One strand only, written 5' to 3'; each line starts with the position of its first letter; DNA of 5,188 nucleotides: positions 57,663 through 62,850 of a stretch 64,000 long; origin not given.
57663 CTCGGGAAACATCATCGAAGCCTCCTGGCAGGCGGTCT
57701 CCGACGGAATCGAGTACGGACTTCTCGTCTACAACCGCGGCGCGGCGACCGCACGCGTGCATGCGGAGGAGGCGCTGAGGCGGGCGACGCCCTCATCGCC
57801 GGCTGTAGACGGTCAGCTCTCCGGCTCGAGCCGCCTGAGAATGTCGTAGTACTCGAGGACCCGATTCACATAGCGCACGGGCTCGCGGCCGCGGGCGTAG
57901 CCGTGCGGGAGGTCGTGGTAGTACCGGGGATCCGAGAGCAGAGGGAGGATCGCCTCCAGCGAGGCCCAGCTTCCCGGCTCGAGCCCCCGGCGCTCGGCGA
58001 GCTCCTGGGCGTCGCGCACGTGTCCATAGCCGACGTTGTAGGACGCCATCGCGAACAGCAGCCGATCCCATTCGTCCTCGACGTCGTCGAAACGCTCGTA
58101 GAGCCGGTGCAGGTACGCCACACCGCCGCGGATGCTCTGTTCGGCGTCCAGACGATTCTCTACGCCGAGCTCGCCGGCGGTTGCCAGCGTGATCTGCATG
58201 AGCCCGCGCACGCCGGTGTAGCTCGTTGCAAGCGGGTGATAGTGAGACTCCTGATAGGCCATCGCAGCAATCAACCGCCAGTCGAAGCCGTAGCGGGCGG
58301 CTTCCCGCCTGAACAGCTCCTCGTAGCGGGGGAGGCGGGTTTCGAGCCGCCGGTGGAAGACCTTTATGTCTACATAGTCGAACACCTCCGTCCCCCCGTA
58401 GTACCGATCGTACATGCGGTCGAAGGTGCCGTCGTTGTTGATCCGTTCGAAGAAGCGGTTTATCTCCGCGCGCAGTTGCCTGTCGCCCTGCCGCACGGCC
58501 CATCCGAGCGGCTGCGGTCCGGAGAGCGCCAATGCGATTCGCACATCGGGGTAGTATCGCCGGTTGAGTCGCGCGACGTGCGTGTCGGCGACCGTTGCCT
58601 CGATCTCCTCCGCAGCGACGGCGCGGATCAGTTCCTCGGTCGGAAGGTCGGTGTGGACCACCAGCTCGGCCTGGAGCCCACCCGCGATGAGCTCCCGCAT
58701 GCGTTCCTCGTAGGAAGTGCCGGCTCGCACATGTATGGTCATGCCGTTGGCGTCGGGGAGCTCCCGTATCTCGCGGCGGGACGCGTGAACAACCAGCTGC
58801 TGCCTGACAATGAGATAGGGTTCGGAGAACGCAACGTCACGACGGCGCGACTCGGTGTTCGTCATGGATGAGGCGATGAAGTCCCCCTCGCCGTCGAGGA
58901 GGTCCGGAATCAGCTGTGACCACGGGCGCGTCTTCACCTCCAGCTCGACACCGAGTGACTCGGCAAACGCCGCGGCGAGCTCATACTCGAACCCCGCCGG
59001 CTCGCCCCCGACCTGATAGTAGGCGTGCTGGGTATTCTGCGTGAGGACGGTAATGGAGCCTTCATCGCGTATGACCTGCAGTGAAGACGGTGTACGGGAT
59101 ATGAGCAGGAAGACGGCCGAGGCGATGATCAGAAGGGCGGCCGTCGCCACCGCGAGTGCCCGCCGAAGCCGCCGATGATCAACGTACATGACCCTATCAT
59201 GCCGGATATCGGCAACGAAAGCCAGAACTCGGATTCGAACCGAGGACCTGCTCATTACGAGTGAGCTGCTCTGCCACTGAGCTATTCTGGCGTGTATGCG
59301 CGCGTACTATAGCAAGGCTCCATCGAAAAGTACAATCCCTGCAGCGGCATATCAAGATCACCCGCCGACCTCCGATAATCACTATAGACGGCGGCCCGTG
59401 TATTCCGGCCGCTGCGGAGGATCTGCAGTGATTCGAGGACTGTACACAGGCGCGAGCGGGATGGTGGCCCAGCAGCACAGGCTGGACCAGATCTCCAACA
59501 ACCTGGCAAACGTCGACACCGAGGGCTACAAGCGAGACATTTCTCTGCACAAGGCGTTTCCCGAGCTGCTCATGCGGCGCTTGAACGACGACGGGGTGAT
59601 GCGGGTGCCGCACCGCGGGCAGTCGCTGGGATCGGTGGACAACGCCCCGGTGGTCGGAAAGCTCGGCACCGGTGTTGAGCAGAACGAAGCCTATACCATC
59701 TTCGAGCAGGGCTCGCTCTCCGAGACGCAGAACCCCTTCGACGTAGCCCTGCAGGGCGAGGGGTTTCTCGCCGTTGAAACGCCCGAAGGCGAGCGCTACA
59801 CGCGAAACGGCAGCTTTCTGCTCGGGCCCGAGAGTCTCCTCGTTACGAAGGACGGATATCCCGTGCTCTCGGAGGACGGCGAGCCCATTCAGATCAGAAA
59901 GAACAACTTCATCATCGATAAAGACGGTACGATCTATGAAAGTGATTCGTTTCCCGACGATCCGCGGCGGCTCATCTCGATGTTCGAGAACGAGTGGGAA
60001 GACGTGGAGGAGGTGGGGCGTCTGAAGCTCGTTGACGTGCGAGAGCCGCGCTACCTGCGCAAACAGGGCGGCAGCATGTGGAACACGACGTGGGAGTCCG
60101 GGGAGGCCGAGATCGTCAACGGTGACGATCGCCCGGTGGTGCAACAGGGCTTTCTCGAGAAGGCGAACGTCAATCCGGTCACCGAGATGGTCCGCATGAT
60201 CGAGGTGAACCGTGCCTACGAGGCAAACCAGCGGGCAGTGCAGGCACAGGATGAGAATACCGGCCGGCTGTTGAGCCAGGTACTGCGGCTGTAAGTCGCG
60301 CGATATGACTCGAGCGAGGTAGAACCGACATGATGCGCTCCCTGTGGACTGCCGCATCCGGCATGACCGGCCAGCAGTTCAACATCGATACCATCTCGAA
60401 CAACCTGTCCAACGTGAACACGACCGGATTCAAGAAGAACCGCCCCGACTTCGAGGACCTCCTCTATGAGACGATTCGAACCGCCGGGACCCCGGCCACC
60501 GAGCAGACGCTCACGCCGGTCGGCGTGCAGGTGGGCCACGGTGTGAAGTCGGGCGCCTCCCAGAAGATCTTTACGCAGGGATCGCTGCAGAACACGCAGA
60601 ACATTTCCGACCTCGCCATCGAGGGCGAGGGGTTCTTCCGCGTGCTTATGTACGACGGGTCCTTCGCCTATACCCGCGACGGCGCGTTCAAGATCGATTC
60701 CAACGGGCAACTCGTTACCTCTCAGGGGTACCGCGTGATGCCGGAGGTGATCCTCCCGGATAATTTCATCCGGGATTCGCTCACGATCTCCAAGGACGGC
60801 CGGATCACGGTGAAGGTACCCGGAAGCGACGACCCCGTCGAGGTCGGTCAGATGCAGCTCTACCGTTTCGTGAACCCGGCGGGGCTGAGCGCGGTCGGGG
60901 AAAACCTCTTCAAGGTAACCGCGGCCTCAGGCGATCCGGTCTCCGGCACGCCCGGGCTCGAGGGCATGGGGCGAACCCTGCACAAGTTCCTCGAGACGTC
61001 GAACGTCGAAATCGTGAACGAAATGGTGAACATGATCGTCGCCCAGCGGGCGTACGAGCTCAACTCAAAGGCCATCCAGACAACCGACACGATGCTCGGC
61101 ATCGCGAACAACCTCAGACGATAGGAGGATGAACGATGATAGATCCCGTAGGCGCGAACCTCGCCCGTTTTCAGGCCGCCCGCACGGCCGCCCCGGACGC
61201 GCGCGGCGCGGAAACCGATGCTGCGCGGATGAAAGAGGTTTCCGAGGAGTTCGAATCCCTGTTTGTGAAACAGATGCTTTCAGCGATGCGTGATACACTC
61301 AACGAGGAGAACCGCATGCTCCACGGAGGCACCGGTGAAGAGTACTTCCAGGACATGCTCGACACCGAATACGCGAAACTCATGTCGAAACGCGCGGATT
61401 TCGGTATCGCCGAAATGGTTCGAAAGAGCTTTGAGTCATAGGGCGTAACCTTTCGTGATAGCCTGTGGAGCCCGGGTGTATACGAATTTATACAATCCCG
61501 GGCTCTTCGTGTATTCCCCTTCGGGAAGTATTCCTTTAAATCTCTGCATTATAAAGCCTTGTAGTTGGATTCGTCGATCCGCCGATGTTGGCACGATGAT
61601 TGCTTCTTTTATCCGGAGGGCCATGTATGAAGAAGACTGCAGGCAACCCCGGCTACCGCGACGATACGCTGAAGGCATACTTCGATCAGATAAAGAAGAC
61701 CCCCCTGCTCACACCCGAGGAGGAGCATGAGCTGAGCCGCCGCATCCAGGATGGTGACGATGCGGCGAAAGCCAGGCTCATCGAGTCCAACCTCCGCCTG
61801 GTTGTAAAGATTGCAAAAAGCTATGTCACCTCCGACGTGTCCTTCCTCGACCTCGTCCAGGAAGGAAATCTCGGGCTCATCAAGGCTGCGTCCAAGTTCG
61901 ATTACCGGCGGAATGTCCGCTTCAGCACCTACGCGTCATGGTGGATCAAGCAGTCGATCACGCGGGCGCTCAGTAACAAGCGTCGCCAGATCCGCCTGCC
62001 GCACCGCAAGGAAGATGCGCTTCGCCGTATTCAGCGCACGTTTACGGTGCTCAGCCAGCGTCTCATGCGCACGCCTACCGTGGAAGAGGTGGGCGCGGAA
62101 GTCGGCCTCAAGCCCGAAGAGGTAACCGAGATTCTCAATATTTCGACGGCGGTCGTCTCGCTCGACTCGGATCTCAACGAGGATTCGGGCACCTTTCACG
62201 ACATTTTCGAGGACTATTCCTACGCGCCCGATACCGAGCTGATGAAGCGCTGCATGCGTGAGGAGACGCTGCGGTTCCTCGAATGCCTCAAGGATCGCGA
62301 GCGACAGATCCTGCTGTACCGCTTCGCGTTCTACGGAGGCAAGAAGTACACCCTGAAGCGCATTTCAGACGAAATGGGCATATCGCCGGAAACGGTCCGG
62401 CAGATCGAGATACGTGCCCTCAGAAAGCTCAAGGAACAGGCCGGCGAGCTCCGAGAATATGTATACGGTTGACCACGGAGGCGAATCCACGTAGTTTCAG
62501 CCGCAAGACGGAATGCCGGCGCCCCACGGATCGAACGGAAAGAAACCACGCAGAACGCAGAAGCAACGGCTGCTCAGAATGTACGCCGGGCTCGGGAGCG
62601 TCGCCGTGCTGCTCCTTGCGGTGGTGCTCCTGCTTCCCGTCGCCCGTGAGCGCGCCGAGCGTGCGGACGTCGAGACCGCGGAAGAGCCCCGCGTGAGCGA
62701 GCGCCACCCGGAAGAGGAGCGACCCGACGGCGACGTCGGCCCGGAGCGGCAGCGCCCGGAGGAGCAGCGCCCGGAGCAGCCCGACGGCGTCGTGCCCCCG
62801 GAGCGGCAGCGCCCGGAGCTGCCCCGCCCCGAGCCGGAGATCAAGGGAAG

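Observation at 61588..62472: Perfect sigma-54 -24/-12 element directly upstream of an RpoS-like sigma factor gene, downstream of flgF-flgG-flgJ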

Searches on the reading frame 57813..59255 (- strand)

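Call 4: search_protein_families(library=ncbifam, proteins=[window:57813-59255:-])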
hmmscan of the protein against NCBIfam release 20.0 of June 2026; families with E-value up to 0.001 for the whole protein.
window:57813-59255:- (480 aa): 17 families
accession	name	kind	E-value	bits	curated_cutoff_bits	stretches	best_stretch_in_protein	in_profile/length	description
NF008112.0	PRK10859.1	equivalog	4.2e-149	497.1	354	1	36-477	10-454/483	membrane-bound lytic murein transglycosylase MltF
TIGR01096.1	3A0103s03R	subfamily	9.9e-25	87.5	256.35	1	46-285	6-249/250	lysine/arginine/ornithine ABC transporter substrate-binding protein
NF008426.0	PRK11260.1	equivalog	2.4e-21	76.2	312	1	30-287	6-261/266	cystine ABC transporter substrate-binding protein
NF007029.0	PRK09495.1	equivalog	1.3e-13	51.3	303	1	81-287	41-244/248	glutamine ABC transporter substrate-binding protein GlnH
TIGR02995.1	ectoine_ehuB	equivalog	1.1e-12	47.8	190.9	1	34-285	4-259/275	ectoine/hydroxyectoine ABC transporter substrate-binding protein EhuB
NF008670.0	PRK11671.1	equivalog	3.8e-12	46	375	1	280-413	162-306/359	membrane-bound lytic murein transglycosylase MltC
NF011965.0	PRK15437.1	equivalog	2.2e-09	37.3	459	1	77-286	39-253/260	histidine ABC transporter substrate-binding protein HisJ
NF047373.1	BB0259_flg_lyt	exception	3.8e-09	35.9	234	1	306-415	542-652/705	flagellar assembly lytic transglycosylase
NF041765.1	ArtJ_Ecoli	equivalog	1.2e-08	34.8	510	1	87-286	44-241/243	arginine ABC transporter substrate-binding protein ArtJ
NF052427.1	StpK7MSMEG_1200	equivalog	1.5e-08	33.6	900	1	75-270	373-569/601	serine/threonine protein kinase StpK7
NF041764.1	ArtI_Ecoli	equivalog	3.1e-08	33.3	522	0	250-286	205-241/243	arginine ABC transporter substrate-binding protein ArtI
NF008631.0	PRK11619.1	equivalog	6.8e-08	31.3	536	1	302-416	469-588/644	murein transglycosylase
NF011586.0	PRK15010.1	equivalog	1.2e-07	31.5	440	0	43-157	5-119/260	lysine/arginine/ornithine ABC transporter substrate-binding protein ArgT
NF011583.0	PRK15007.1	subfamily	2.1e-07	30.6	358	1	250-286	205-241/243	arginine ABC transporter substrate-binding protein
NF008063.0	PRK10797.1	subfamily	6.9e-07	28.7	375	1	53-190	27-172/302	glutamate/aspartate ABC transporter substrate-binding protein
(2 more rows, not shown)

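Call 5: search_protein_families(library=pfam, proteins=[window:57813-59255:-])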
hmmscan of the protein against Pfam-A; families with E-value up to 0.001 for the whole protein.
window:57813-59255:- (480 aa): 3 families
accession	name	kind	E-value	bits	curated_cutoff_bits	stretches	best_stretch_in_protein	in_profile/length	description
PF00497.25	SBP_bac_3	-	1.3e-31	109.5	26.4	1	73-287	6-131/132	Bacterial extracellular solute-binding proteins, family 3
PF01464.25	SLT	-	1.1e-23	83.5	21.3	1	314-421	2-109/117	Transglycosylase SLT domain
PF10613.14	Lig_chan-Glu_bd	-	1e-05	26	30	1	87-149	43-104/115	Ligated ion channel L-glutamate- and glycine-binding site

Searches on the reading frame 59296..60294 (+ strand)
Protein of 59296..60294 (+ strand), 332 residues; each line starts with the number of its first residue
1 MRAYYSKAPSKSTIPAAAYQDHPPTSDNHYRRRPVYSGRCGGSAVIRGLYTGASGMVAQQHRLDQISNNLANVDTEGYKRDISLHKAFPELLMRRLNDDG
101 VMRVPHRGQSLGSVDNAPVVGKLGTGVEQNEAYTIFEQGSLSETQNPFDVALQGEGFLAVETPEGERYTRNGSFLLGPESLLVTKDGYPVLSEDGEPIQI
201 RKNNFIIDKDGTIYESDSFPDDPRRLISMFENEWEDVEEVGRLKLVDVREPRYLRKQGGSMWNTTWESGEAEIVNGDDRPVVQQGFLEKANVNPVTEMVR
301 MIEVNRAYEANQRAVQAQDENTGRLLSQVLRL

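Call 4: search_protein_families(library=ncbifam, proteins=[window:59296-60294:+])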
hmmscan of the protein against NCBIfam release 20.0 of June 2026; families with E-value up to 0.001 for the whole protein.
window:59296-60294:+ (332 aa): 26 families (the best 25 are shown)
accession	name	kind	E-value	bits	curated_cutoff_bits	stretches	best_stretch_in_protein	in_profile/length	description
TIGR03506.1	FlgEFG_subfam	subfamily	6.1e-61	207.1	70.25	2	48-197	2-129/351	flagellar hook-basal body complex protein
TIGR02490.1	flgF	equivalog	1.3e-56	191.6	178.5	1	49-309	1-218/218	flagellar basal-body rod protein FlgF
TIGR02488.1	flgG_G_neg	equivalog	2.7e-49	168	252.75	1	49-321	2-251/259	flagellar basal-body rod protein FlgG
NF009331.1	PRK12689.1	equivalog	6.6e-45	153.2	347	1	50-320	6-239/252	flagellar basal-body rod protein FlgF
NF009456.0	PRK12816.1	equivalog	1.2e-43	149.6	416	1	46-321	2-255/264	flagellar basal body rod protein FlgG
NF009280.2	PRK12640.1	subfamily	1.2e-41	142.9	210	2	134-324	64-238/246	flagellar basal body rod protein FlgF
NF009332.0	PRK12690.1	equivalog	1.9e-40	138.6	288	2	134-215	65-148/239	flagellar hook-basal body complex protein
NF009282.1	PRK12642.1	equivalog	5.4e-37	127.4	242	3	129-217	58-148/239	flagellar basal-body rod protein FlgF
NF009278.1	PRK12636.1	equivalog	1.3e-36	126.5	350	1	46-321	2-254/263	flagellar basal body rod protein FlgG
NF004241.1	PRK05682.1-5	equivalog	5.8e-32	111.4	469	2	46-192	2-137/446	flagellar hook protein FlgE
NF004238.1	PRK05682.1-1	equivalog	3e-30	105.8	400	3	236-320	319-405/414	flagellar hook protein FlgE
NF004243.1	PRK05682.2-2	equivalog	9.4e-28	97.4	801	3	125-192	58-126/420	flagellar hook protein FlgE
NF004240.1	PRK05682.1-4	equivalog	8.9e-24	84.6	472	2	122-187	54-122/443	flagellar hook protein FlgE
TIGR02489.1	flgE_epsilon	equivalog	9.7e-22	77.2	412.85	1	46-190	2-136/719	flagellar hook protein FlgE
NF004242.0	PRK05682.2-1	equivalog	2.1e-21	76.2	365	3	124-188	58-125/422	flagellar hook protein FlgE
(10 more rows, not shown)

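Call 5: search_protein_families(library=pfam, proteins=[window:59296-60294:+])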
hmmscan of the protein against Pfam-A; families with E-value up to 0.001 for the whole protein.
window:59296-60294:+ (332 aa): 3 families
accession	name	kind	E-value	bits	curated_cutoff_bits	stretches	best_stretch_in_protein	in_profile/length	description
PF06429.18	Flg_bbr_C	-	3.2e-19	68.6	23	1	283-326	1-44/46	Flagellar basal body rod FlgEFG protein C-terminal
PF22692.1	LlgE_F_G_D1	-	3.5e-13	49.9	27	1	151-214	1-63/64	Flagellar hook protein FlgE/F/G D1 domain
PF00460.25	Flg_bb_rod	-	2.2e-11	43.9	20.7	1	49-79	1-31/31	Flagella basal body rod protein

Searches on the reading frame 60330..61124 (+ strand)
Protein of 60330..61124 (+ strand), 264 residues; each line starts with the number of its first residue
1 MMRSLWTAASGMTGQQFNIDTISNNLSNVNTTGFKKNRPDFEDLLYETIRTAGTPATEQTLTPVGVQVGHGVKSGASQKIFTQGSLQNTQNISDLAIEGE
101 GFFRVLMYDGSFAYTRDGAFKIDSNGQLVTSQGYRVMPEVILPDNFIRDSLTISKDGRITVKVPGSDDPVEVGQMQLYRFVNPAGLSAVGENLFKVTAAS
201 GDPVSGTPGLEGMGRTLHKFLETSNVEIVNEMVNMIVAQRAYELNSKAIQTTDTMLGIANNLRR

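Call 4: search_protein_families(library=ncbifam, proteins=[window:60330-61124:+])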
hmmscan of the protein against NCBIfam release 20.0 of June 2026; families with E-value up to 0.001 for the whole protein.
window:60330-61124:+ (264 aa): 26 families (the best 25 are shown)
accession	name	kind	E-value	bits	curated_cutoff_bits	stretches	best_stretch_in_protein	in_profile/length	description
NF009456.0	PRK12816.1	equivalog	1.1e-141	471.1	416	1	1-264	1-264/264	flagellar basal body rod protein FlgG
TIGR02488.1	flgG_G_neg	equivalog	5.5e-111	370.2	252.75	1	4-262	1-258/259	flagellar basal-body rod protein FlgG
TIGR03506.1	FlgEFG_subfam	subfamily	4.5e-77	260.1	70.25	2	3-136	1-121/351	flagellar hook-basal body complex protein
NF009278.1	PRK12636.1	equivalog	3.8e-64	216.7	350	1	1-264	1-263/263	flagellar basal body rod protein FlgG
NF004241.1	PRK05682.1-5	equivalog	9.6e-61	206.2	469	2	1-137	1-136/446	flagellar hook protein FlgE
NF004238.1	PRK05682.1-1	equivalog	4.2e-55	187.7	400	2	7-137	5-122/414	flagellar hook protein FlgE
TIGR02489.1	flgE_epsilon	equivalog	1.1e-54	186.2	412.85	2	1-137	1-137/719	flagellar hook protein FlgE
TIGR02490.1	flgF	equivalog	8e-51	172.7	178.5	1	6-243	2-218/218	flagellar basal-body rod protein FlgF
NF004243.1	PRK05682.2-2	equivalog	3.7e-43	148.1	801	2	4-137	6-125/420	flagellar hook protein FlgE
NF004240.1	PRK05682.1-4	equivalog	9.1e-41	140.6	472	2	7-133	5-122/443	flagellar hook protein FlgE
NF004242.0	PRK05682.2-1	equivalog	3.5e-39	134.8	365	2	3-134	5-125/422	flagellar hook protein FlgE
NF009331.1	PRK12689.1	equivalog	5.5e-37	127.3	347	1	16-255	16-240/252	flagellar basal-body rod protein FlgF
NF009280.2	PRK12640.1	subfamily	6.5e-36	124.1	210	1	1-262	1-242/246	flagellar basal body rod protein FlgF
NF005286.1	PRK06803.1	equivalog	7.4e-36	124.1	467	2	172-256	311-395/402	flagellar hook protein FlgE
NF004495.0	PRK05841.1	equivalog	1.2e-32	113.3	857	2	150-264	479-603/603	flagellar hook protein FlgE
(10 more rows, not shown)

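Call 5: search_protein_families(library=pfam, proteins=[window:60330-61124:+])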
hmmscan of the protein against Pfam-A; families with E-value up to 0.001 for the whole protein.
window:60330-61124:+ (264 aa): 3 families
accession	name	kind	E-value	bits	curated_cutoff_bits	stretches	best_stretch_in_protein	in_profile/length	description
PF22692.1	LlgE_F_G_D1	-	6.5e-24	84.3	27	1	96-161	1-64/64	Flagellar hook protein FlgE/F/G D1 domain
PF06429.18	Flg_bbr_C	-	2e-19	69.3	23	1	220-262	4-46/46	Flagellar basal body rod FlgEFG protein C-terminal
PF00460.25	Flg_bb_rod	-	8.8e-10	38.8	20.7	1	7-35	3-31/31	Flagella basal body rod protein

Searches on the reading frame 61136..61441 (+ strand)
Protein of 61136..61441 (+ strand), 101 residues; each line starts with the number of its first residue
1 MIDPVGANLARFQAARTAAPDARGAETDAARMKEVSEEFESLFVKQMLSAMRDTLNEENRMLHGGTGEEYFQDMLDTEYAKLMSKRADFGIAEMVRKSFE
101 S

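Call 4: search_protein_families(library=ncbifam, proteins=[window:61136-61441:+])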
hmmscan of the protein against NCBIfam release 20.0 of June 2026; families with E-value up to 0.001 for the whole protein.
window:61136-61441:+ (101 aa): 7 families
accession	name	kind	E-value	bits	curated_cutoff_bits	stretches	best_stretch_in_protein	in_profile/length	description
TIGR02541.1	flagell_FlgJ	equivalog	1.5e-09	38.1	193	1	25-97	16-86/294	flagellar assembly peptidoglycan hydrolase FlgJ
NF009355.0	PRK12710.1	equivalog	6.2e-08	32.2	358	1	31-100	28-98/291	flagellar rod assembly protein/muramidase FlgJ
NF009354.0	PRK12709.1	equivalog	9.8e-07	28.5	456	1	24-97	28-98/323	flagellar rod assembly protein/muramidase FlgJ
NF009431.0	PRK12790.1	equivalog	3.9e-06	26.8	110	1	28-96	36-103/115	flagellar assembly peptidoglycan hydrolase FlgJ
NF009350.0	PRK12708.1-2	equivalog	2.7e-05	24.5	189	1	18-94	22-93/132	peptidoglycan hydrolase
NF009358.0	PRK12713.1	equivalog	4.4e-05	23.1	595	1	21-95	28-99/339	flagellar rod assembly protein/muramidase FlgJ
NF009357.0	PRK12712.1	equivalog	6e-05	22.6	606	1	21-96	29-101/344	flagellar rod assembly protein/muramidase FlgJ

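Call 5: search_protein_families(library=pfam, proteins=[window:61136-61441:+])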
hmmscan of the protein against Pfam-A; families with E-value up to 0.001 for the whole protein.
window:61136-61441:+ (101 aa): 1 family
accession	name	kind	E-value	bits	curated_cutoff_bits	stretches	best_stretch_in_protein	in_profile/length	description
PF10135.14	Rod-binding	-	8.6e-14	52.3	25.1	1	50-95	2-48/51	Rod binding protein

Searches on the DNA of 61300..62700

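Call 60: search_rna_families(source=window, start=61300, end=62700, threshold=evalue, max_evalue=1)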
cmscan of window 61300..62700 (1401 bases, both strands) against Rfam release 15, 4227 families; matches with E-value up to 1: 0.
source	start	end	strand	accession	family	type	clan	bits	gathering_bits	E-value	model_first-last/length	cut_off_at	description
